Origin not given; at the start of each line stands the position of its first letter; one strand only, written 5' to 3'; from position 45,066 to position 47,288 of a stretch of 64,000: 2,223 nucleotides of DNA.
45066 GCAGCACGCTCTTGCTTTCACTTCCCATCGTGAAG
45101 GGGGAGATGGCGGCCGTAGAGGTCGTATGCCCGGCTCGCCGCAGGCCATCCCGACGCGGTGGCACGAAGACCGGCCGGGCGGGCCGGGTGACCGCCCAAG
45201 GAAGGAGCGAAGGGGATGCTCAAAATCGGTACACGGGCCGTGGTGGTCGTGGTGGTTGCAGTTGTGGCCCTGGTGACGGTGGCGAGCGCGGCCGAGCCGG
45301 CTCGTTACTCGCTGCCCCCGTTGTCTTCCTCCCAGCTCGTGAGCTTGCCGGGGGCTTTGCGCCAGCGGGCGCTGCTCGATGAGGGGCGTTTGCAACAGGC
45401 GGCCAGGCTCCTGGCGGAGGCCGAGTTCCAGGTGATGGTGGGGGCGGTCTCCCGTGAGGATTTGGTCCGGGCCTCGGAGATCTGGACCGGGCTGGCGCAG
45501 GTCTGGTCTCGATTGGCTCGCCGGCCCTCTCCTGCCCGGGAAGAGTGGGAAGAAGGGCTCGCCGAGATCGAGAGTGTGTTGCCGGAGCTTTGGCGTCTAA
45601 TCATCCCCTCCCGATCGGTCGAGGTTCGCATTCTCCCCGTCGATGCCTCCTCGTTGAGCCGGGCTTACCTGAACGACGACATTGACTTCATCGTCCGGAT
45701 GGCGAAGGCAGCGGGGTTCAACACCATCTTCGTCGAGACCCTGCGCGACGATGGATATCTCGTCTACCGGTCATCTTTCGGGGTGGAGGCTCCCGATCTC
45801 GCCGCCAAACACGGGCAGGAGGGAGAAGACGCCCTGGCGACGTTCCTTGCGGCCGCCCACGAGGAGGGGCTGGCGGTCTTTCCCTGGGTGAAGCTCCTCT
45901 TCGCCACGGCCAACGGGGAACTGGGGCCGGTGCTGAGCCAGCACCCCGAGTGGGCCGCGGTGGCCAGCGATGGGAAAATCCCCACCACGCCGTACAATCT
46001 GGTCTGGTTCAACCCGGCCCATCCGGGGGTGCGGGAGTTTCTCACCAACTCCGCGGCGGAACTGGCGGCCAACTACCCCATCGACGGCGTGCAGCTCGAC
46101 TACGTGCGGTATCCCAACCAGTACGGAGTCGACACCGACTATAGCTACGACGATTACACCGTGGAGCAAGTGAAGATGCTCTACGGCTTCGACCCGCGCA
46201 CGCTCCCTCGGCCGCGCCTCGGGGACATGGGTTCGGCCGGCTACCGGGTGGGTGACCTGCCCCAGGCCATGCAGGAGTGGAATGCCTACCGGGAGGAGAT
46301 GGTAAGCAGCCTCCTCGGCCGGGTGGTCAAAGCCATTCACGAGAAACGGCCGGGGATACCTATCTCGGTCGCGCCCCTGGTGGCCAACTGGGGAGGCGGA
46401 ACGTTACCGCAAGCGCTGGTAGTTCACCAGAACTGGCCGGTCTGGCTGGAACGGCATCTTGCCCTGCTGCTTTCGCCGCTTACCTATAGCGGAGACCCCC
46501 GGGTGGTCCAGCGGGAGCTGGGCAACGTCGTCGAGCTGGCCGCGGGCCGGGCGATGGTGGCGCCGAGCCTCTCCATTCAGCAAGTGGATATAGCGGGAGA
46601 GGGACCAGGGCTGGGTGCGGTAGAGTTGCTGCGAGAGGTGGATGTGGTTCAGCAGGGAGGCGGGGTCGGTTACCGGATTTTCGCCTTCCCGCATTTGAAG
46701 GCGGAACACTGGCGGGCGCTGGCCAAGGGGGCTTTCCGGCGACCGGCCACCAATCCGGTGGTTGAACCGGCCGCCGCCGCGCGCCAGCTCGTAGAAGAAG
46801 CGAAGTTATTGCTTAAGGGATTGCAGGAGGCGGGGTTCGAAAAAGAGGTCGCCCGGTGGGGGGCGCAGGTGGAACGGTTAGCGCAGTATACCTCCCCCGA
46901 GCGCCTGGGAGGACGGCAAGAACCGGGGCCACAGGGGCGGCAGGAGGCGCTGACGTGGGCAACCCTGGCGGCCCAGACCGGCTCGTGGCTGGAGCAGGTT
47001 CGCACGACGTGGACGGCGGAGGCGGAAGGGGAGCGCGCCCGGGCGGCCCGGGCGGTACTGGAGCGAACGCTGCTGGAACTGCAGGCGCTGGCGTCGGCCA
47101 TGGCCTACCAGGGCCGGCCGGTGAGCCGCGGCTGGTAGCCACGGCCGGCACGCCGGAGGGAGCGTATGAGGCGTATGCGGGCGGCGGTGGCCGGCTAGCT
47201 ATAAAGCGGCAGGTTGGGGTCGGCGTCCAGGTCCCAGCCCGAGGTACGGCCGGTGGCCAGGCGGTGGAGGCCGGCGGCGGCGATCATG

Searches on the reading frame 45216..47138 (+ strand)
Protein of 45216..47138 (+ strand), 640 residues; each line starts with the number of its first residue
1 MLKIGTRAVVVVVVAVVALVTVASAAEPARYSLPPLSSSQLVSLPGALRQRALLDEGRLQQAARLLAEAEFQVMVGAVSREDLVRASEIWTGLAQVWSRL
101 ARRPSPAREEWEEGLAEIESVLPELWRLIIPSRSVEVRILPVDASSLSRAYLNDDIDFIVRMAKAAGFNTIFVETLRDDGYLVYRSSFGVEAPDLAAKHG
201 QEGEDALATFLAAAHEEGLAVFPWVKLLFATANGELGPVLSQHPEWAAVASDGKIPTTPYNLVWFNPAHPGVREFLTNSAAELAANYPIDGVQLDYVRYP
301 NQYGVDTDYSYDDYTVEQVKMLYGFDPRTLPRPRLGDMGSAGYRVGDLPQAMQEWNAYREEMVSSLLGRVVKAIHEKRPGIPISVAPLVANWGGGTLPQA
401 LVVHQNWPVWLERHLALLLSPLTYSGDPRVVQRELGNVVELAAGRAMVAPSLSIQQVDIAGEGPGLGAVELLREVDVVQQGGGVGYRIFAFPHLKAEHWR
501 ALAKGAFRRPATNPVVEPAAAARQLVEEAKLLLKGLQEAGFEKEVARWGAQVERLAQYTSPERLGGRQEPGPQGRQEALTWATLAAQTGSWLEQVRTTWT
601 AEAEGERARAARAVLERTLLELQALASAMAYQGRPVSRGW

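Call 108: search_protein_families(library=pfam, proteins=[window:45216-47138:+], max_evalue=0.00001)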
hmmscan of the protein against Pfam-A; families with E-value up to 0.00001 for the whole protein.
window:45216-47138:+ (640 aa): 3 families
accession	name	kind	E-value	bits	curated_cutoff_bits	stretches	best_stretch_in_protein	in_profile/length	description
PF02638.21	GHL10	-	9.2e-29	101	27.9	1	163-398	29-235/311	Glycosyl hydrolase-like 10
PF13200.12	DUF4015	-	1.8e-11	44.2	27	1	153-325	12-175/313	Putative glycosyl hydrolase domain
PF14871.12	GHL6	-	1.7e-09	38.4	35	1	159-295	5-131/132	Hypothetical glycosyl hydrolase 6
